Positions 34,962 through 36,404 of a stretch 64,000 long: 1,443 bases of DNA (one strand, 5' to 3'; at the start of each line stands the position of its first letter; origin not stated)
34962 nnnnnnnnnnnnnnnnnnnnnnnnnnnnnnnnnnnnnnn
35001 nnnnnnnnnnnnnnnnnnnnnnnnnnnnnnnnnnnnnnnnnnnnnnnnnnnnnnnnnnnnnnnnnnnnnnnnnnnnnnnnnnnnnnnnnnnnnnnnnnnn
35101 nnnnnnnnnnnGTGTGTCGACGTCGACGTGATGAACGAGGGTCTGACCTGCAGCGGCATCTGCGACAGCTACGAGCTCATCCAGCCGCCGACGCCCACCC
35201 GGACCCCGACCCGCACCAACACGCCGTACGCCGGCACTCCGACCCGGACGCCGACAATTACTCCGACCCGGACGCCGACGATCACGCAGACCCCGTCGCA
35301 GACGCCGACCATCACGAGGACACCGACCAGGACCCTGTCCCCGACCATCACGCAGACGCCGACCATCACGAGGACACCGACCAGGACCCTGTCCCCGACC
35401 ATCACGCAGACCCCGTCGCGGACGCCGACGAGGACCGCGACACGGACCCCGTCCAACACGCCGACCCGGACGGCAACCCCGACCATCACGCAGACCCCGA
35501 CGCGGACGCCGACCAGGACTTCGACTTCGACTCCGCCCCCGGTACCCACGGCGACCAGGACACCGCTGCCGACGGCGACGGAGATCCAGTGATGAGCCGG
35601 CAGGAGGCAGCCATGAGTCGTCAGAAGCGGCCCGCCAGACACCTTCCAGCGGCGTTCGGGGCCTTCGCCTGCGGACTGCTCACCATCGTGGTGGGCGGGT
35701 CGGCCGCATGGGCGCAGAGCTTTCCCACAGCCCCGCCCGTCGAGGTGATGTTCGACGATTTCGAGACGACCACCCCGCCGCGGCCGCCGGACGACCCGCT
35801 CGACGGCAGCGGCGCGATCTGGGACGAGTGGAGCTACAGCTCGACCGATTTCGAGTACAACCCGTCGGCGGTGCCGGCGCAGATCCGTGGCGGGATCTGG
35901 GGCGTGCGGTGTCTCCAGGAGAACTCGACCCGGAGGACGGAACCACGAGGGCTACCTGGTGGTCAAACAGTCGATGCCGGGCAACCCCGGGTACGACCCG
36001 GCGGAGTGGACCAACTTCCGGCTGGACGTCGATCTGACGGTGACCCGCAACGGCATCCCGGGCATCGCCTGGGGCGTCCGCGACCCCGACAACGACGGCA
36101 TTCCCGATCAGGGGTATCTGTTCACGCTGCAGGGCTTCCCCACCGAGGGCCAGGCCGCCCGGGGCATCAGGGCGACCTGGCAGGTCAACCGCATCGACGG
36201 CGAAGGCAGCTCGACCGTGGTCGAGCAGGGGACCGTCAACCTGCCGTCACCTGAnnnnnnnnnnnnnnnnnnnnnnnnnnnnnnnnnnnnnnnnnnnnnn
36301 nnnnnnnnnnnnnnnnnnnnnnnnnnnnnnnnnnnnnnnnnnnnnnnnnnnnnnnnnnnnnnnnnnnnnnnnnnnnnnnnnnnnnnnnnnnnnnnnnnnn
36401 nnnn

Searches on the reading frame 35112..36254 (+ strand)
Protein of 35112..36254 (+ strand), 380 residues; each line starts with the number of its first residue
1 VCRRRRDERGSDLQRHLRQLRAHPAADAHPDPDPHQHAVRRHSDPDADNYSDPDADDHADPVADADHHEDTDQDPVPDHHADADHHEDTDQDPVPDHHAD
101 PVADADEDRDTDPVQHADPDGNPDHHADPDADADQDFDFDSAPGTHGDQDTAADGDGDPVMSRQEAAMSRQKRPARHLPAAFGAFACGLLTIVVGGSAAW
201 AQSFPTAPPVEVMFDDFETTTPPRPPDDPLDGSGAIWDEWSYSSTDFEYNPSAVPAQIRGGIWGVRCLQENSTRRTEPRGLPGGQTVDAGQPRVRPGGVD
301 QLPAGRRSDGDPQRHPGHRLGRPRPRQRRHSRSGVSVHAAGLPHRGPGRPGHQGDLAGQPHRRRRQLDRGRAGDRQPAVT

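Call 9: search_protein_families(library=pfam, proteins=[window:35112-36254:+], max_evalue=0.01)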
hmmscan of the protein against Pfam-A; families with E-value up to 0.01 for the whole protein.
window:35112-36254:+ (380 aa): 0 families

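Call 10: search_protein_families(library=ncbifam, proteins=[window:35112-36254:+], max_evalue=0.01)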
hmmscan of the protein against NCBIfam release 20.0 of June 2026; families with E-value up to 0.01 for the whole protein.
window:35112-36254:+ (380 aa): 4 families
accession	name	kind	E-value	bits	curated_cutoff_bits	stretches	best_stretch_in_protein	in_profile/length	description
NF000535.3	MSCRAMM_SdrC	exception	7.5e-09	34.2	1700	1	43-158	788-903/963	MSCRAMM family adhesin SdrC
NF012181.0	MSCRAMM_SdrD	exception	1.7e-08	32.4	2500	1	43-156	1184-1299/1379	MSCRAMM family adhesin SdrD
NF033609.2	MSCRAMM_ClfA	exception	6.8e-07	27.4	1150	1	43-157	642-756/934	MSCRAMM family adhesin clumping factor ClfA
NF033845.1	MSCRAMM_ClfB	exception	1.5e-05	23.2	999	1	24-158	566-700/871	MSCRAMM family adhesin clumping factor ClfB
